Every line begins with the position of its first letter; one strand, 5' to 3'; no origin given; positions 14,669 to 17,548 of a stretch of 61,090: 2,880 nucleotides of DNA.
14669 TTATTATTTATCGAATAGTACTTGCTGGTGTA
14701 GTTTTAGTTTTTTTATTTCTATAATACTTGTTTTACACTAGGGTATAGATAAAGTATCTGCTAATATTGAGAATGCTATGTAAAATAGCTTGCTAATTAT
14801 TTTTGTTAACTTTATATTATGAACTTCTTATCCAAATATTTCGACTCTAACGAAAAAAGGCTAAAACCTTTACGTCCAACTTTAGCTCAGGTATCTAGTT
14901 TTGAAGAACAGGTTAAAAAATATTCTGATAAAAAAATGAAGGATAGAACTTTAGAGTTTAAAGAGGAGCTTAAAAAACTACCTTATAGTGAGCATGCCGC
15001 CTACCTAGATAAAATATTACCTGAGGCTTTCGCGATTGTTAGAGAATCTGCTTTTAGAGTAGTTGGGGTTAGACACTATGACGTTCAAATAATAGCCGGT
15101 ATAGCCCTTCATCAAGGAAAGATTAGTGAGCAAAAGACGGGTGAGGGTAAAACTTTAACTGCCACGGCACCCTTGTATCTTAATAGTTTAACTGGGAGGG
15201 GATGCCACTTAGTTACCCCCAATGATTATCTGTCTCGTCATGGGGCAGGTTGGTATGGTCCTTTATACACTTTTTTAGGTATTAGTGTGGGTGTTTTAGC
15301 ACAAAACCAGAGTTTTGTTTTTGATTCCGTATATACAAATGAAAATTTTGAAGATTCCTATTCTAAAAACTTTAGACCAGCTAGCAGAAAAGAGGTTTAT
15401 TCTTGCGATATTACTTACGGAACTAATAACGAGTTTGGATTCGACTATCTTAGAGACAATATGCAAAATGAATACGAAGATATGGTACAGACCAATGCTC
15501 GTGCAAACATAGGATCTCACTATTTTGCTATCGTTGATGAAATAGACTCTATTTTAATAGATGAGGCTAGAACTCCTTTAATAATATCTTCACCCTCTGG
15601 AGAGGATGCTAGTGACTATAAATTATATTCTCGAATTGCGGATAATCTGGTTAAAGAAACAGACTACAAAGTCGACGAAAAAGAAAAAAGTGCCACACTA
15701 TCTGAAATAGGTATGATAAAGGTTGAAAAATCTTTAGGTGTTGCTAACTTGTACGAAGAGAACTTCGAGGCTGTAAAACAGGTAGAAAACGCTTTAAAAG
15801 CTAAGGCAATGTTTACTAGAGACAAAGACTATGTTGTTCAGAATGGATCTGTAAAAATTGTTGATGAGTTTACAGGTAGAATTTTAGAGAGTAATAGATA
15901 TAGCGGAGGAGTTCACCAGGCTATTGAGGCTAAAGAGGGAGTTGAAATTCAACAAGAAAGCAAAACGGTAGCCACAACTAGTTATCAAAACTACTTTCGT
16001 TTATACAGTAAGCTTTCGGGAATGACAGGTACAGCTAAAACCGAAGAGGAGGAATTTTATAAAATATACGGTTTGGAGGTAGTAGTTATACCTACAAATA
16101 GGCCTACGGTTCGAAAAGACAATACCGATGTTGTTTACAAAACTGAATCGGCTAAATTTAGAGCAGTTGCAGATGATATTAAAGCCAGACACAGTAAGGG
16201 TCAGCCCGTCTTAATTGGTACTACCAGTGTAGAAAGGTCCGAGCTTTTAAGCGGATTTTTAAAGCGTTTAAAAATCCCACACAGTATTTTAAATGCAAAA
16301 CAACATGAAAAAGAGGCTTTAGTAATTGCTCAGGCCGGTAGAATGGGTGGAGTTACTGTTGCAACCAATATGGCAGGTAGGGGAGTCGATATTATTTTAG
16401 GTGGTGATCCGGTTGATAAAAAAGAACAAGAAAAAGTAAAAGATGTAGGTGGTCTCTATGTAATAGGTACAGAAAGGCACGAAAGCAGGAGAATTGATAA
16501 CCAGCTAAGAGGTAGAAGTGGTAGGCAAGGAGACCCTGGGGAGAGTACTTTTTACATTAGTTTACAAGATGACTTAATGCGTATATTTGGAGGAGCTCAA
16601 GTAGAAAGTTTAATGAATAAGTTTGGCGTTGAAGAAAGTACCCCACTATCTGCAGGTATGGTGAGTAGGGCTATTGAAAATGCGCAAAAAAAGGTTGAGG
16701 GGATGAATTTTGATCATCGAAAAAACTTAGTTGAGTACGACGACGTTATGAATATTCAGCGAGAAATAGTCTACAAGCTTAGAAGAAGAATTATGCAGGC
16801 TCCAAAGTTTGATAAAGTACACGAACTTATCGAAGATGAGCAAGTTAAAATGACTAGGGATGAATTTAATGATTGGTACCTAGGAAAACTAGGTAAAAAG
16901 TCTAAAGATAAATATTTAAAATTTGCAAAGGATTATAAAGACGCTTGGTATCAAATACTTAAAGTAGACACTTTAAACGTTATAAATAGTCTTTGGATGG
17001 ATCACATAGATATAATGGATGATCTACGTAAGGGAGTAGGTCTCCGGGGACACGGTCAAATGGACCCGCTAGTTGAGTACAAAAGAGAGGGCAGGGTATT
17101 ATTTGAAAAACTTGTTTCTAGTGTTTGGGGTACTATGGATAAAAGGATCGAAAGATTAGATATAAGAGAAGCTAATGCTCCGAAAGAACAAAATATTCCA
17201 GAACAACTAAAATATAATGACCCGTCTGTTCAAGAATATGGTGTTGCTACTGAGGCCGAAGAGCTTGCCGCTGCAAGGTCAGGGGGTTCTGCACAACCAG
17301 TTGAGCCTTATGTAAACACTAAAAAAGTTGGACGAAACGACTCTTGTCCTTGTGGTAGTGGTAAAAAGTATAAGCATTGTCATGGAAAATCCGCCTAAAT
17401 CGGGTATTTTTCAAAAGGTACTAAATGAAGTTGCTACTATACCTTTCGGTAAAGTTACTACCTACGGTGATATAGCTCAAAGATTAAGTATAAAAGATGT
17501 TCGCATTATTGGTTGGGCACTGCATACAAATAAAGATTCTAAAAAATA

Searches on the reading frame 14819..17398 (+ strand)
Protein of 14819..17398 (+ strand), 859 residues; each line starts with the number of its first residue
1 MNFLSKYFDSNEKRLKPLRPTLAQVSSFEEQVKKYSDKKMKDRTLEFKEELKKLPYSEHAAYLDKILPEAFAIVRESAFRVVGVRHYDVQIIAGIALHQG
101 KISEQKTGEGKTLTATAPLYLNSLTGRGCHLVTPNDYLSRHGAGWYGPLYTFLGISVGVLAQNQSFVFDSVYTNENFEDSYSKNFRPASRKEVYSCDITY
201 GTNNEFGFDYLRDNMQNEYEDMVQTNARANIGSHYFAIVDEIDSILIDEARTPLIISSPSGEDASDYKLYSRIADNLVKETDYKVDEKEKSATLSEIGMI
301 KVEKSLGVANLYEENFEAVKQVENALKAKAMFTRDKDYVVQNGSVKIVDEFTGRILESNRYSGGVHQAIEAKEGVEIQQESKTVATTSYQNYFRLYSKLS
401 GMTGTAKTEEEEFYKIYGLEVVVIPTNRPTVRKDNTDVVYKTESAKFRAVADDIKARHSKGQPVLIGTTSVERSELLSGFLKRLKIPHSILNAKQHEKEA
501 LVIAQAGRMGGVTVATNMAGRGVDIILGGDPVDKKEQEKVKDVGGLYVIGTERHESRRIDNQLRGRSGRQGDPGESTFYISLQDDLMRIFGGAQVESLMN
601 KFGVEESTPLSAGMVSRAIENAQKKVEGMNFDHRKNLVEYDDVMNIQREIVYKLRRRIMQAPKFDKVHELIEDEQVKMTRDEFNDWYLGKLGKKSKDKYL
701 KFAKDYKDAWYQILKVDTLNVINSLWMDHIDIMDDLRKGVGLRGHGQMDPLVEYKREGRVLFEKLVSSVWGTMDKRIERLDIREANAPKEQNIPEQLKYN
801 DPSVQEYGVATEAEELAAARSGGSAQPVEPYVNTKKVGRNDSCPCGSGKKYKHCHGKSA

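Call 18: search_protein_families(library=ncbifam, proteins=[window:14819-17398:+], max_evalue=1e-10)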
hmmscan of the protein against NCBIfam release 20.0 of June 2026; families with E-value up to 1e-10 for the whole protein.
window:14819-17398:+ (859 aa): 8 families
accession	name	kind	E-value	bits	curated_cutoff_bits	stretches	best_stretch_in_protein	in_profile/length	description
NF009538.1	PRK12904.1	equivalog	7.7e-296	983.5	814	2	4-674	2-664/814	preprotein translocase subunit SecA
TIGR00963.1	secA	equivalog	4.4e-282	938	800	2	25-669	1-643/787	preprotein translocase subunit SecA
NF006630.0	PRK09200.1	subfamily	8.4e-247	821.1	862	1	8-673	7-636/789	preprotein translocase subunit SecA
NF009536.0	PRK12901.1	equivalog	4.4e-241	803.2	1493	3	301-674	473-838/1118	preprotein translocase subunit SecA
TIGR04397.1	SecA2_Bac_anthr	exception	3e-228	759.8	1085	1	8-673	5-630/774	accessory Sec system translocase SecA2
TIGR03714.1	secA2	equivalog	1.4e-204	681.6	930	1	11-678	2-638/762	accessory Sec system translocase SecA2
NF012136.0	SecA2_Lm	equivalog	1.7e-178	595.1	1100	1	13-675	9-631/776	accessory Sec system translocase SecA2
TIGR04221.1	SecA2_Mycobac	equivalog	4.8e-167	557.5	725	1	10-787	12-723/762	accessory Sec system translocase SecA2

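Call 101: list_cluster_members(proteins=[window:14819-17398:+, window:4576-6390:-, window:48541-49575:+, window:49581-50225:+, window:53057-54130:+, window:54169-55248:+])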
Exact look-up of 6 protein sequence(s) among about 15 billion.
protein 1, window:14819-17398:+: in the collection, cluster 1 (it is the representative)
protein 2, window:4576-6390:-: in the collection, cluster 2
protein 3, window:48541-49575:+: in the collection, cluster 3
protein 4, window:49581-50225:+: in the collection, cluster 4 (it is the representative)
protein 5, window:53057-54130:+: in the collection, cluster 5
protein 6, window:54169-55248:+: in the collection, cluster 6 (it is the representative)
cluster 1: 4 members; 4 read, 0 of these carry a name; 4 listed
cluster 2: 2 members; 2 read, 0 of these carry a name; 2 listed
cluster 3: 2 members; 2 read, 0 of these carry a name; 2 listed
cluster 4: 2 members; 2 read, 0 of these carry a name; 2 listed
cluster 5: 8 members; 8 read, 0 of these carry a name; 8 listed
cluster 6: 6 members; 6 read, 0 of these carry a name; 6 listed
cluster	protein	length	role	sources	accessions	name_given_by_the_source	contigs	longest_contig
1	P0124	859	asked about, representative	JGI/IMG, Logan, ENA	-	-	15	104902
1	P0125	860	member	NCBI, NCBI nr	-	-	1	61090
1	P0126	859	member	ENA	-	-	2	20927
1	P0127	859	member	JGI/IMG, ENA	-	-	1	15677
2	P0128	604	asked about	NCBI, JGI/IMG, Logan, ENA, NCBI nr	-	-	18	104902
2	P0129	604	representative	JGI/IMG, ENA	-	-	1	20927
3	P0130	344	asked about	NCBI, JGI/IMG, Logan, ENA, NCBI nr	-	-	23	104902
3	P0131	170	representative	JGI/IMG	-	-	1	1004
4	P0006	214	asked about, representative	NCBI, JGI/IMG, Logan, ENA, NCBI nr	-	-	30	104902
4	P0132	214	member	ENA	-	-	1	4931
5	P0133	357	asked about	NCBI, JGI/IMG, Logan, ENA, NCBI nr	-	-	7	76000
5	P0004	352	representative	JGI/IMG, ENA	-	-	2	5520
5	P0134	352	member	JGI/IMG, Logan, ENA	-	-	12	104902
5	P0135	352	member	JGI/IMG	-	-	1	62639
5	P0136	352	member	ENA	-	-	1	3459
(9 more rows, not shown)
